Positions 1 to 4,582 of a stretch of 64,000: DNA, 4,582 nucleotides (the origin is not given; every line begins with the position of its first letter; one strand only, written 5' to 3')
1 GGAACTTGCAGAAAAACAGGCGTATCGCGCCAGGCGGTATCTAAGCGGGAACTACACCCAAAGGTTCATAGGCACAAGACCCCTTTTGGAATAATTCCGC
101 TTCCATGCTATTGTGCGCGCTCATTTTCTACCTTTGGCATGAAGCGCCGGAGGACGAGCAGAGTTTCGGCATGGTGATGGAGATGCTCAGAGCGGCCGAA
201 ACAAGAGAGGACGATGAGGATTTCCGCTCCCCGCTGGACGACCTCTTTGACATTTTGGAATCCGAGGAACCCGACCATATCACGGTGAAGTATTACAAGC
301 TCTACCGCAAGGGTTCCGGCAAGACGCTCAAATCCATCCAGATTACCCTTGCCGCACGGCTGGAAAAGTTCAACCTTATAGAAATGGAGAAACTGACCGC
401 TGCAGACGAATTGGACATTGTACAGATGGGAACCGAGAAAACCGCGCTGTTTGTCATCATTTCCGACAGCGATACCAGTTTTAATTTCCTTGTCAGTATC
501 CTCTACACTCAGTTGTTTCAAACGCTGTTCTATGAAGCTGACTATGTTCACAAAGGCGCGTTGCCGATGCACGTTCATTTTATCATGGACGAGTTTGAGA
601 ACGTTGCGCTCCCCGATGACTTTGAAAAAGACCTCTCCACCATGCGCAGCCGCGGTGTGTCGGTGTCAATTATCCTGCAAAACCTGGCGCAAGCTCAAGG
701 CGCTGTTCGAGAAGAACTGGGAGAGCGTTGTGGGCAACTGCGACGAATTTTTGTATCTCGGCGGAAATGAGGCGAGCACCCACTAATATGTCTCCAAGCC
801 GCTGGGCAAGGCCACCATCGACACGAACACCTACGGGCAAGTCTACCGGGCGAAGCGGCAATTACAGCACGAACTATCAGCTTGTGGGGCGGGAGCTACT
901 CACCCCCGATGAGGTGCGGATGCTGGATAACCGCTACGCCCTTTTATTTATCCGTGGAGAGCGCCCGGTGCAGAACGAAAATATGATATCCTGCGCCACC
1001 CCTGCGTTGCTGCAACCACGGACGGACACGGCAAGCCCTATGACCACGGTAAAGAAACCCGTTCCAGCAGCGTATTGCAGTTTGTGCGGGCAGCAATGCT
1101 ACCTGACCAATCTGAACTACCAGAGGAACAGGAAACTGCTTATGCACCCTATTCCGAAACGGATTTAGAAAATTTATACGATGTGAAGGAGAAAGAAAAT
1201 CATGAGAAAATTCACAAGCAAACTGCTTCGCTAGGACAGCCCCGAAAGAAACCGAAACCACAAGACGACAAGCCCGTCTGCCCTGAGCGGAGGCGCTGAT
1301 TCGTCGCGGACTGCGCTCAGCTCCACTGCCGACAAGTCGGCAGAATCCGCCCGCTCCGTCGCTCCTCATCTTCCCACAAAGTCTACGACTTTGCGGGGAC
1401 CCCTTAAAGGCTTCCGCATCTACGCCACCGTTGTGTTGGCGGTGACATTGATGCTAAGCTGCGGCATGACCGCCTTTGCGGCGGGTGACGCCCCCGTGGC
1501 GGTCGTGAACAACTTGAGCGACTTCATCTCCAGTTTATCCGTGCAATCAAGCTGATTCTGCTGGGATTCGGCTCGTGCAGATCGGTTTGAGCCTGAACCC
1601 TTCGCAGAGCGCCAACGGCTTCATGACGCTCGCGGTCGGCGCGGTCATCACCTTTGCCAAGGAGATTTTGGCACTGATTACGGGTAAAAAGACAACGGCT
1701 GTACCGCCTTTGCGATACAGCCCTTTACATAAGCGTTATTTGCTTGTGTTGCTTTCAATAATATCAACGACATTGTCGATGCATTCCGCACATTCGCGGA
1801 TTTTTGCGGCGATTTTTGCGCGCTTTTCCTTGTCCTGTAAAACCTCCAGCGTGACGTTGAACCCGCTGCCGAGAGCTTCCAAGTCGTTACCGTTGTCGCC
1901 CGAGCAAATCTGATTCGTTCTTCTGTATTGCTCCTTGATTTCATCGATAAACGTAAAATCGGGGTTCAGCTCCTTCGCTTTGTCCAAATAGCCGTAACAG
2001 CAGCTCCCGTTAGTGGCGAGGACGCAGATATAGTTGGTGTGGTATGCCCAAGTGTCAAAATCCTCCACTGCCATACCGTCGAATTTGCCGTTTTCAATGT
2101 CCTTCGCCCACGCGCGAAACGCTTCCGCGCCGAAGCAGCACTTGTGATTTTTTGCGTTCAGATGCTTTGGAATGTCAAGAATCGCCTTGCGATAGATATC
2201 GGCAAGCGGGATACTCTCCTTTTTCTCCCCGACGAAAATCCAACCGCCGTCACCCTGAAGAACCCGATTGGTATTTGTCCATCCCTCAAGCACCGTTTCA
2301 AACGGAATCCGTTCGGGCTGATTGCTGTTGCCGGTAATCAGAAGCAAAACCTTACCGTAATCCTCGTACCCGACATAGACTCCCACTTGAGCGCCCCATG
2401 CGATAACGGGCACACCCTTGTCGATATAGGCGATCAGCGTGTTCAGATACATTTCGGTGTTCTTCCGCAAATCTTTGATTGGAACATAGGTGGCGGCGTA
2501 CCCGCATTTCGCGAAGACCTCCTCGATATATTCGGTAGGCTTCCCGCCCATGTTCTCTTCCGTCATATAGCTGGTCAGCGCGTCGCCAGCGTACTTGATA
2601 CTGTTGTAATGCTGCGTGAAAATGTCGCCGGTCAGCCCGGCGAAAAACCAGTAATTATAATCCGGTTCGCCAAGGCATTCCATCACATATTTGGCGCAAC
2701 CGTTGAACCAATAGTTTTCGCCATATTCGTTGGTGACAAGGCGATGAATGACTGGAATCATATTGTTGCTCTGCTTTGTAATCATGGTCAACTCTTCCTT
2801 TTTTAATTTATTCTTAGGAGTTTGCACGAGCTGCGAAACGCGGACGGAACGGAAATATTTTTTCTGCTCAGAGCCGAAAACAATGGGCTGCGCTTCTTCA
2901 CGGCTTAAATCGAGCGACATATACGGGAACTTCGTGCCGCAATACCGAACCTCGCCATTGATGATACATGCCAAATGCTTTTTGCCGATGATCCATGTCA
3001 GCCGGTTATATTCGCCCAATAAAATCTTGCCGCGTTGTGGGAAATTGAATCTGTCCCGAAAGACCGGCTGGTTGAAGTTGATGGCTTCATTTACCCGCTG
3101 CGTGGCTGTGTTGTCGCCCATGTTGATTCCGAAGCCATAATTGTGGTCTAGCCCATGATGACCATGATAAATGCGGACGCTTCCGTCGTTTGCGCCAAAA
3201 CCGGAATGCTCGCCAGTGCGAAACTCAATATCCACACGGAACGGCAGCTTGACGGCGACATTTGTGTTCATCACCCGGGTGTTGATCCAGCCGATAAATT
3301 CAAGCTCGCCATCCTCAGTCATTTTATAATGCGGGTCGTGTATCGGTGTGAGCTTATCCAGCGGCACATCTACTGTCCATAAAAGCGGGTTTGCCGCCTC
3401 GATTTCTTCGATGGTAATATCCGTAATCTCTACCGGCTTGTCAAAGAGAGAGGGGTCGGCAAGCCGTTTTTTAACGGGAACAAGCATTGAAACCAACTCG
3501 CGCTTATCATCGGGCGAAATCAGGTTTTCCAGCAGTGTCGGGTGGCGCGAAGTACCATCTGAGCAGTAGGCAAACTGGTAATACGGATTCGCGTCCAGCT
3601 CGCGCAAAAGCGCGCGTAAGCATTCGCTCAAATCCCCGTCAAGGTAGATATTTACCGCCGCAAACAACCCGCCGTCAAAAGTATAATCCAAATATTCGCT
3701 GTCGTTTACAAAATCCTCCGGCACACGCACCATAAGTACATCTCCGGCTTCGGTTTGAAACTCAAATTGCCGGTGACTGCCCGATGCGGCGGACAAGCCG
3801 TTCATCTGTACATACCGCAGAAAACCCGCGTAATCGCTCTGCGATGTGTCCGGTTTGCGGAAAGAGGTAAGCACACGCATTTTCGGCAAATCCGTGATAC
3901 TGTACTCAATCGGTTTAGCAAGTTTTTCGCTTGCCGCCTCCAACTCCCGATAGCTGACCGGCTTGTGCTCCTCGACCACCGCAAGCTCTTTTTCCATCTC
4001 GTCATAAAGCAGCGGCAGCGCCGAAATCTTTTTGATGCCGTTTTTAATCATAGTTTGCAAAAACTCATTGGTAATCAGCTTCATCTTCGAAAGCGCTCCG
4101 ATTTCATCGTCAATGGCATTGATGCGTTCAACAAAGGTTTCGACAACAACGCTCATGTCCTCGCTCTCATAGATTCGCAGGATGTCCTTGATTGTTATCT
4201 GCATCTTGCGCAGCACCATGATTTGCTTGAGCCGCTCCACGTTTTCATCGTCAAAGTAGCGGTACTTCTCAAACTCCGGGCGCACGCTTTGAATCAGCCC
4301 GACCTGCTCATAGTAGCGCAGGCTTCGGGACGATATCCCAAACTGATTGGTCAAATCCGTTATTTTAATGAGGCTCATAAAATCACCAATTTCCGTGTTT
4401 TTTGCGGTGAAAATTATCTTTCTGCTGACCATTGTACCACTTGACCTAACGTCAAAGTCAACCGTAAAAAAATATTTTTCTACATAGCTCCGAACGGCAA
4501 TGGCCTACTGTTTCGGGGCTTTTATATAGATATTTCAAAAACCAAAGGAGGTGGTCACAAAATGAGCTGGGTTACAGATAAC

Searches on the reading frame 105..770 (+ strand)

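Call 20: search_protein_families(library=pfam, proteins=[window:105-770:+], max_evalue=0.01)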
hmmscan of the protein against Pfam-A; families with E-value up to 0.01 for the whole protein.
window:105-770:+ (221 aa): 3 families
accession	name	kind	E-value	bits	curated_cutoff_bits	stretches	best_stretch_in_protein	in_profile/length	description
PF02534.20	T4SS-DNA_transf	-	5.8e-19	68.7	20.1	1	15-200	165-347/468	Type IV secretory system Conjugative DNA transfer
PF12696.13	TraG-D_C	-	9.2e-11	42.2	22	1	156-198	1-43/126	TraM recognition site of TraD and TraG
PF10412.15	TrwB_AAD_bind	-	0.0018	17.7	20.5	1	43-197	143-286/387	Type IV secretion-system coupling protein DNA-binding domain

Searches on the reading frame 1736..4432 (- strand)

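Call 16: search_protein_families(library=pfam, proteins=[window:1736-4432:-], max_evalue=0.001)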
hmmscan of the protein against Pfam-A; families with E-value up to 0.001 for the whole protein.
window:1736-4432:- (898 aa): 2 families
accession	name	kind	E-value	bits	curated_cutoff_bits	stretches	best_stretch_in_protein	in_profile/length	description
PF13411.12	MerR_1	-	8.1e-13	48.7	21.6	1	23-87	2-65/69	MerR HTH family regulatory protein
PF00376.29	MerR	-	1.3e-05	25.3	28.2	1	24-53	2-32/38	MerR family regulatory protein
